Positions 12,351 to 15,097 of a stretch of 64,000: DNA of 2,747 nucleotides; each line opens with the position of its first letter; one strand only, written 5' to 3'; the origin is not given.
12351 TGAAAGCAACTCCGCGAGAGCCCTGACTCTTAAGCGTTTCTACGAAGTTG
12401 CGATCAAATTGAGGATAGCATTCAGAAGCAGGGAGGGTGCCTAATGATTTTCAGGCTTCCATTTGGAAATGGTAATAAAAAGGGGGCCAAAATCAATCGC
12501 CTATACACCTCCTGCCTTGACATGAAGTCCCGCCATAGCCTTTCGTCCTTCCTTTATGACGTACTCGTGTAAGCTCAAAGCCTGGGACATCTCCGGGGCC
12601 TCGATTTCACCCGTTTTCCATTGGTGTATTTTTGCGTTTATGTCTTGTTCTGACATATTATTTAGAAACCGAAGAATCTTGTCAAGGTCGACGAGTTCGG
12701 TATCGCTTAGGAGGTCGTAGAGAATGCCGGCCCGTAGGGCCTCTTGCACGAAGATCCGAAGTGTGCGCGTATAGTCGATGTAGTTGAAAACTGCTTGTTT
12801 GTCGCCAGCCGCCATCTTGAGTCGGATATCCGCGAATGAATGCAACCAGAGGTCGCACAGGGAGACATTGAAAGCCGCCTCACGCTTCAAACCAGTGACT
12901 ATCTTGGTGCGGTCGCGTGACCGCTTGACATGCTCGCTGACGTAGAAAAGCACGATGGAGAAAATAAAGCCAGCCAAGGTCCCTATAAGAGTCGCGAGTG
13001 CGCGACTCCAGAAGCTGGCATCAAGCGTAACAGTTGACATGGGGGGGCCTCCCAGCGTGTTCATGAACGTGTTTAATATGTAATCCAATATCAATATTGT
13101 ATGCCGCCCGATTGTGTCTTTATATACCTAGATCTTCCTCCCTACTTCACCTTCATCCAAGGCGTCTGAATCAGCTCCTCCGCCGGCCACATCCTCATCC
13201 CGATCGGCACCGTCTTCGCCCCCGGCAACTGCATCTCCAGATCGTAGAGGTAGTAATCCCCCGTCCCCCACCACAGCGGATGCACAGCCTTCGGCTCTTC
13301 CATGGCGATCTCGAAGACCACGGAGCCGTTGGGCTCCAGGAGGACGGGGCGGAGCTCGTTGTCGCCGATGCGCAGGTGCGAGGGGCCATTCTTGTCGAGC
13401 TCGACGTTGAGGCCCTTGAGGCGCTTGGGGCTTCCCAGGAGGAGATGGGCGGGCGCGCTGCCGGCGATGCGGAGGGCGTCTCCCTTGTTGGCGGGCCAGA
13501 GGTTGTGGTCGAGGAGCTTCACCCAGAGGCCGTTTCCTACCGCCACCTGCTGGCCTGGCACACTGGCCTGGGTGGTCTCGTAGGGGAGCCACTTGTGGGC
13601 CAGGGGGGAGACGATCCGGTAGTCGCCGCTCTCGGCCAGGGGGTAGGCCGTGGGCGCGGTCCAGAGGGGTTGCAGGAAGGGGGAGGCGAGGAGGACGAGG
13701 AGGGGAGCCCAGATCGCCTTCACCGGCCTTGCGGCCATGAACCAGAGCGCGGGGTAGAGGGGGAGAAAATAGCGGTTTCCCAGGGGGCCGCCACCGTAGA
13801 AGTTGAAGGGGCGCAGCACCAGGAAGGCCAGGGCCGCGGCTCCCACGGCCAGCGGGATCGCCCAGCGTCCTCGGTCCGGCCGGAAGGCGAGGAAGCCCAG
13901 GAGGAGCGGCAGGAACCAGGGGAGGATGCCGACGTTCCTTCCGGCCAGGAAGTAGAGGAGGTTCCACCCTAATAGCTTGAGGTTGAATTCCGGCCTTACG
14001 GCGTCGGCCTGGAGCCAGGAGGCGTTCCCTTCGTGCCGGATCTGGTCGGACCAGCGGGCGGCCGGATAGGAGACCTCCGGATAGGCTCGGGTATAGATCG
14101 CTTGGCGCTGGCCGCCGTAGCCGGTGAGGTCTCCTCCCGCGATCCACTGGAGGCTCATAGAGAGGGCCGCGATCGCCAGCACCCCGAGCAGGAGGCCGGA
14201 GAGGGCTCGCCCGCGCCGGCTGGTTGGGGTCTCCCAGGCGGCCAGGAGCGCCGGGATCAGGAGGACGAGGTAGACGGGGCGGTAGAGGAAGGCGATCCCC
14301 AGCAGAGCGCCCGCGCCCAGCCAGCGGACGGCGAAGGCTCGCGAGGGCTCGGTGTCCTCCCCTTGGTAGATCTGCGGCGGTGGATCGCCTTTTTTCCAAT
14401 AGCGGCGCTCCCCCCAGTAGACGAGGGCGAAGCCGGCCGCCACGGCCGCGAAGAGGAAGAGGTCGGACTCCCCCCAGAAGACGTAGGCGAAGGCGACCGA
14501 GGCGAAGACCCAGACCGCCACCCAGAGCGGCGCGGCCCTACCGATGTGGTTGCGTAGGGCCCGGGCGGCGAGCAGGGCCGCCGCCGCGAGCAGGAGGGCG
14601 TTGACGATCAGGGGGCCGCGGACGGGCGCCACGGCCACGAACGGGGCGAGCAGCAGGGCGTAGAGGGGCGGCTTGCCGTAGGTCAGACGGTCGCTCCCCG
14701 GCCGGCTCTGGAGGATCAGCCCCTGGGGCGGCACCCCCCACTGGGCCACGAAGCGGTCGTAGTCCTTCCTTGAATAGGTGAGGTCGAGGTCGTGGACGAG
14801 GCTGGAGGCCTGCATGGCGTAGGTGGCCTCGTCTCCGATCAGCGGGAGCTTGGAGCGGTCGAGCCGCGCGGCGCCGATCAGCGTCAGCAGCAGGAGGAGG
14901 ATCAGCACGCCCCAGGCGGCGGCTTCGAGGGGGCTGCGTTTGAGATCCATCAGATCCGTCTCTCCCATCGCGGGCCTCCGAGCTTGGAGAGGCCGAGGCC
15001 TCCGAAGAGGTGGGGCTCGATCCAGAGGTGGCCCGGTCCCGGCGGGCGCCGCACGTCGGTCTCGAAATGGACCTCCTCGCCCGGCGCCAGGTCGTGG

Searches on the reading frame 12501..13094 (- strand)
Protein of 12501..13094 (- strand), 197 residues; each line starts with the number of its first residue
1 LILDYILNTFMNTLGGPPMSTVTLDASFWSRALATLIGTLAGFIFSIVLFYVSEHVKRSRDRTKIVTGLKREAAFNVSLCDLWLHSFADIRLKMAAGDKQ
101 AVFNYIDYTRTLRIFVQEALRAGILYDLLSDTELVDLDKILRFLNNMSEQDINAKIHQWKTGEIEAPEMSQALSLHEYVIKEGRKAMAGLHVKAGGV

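Call 9: search_protein_families(library=ncbifam, max_evalue=1, proteins=[window:12501-13094:-])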
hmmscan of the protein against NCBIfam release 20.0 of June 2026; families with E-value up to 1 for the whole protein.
window:12501-13094:- (197 aa): 0 families

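Call 10: search_protein_families(library=pfam, max_evalue=1, proteins=[window:12501-13094:-])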
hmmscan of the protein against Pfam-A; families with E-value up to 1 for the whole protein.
window:12501-13094:- (197 aa): 3 families
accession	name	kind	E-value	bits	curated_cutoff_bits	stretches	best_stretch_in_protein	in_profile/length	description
PF02163.28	Peptidase_M50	-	0.054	13.3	27.2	1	25-176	72-150/221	Peptidase family M50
PF23494.1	bPH_10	-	0.14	12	27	1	22-68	50-96/151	YqeB-like bacterial PH domain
PF01997.21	Translin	-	0.17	12.2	25.9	1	97-167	63-115/205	Translin family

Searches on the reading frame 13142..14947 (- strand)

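Call 87: search_protein_families(library=pfam, max_evalue=0.0001, proteins=[window:13142-14947:-])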
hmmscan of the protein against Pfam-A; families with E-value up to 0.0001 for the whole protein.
window:13142-14947:- (601 aa): 0 families

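Call 91: search_protein_families(library=ncbifam, max_evalue=0.001, proteins=[window:13142-14947:-])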
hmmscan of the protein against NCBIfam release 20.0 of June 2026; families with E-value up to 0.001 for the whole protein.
window:13142-14947:- (601 aa): 1 family
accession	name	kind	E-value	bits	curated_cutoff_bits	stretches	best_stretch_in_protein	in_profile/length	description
NF047440.1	LA3751_2_3_fam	subfamily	6.3e-10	38.5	200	1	15-169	4-161/460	LA_3751/LA_3752 family putative glycosyltransferase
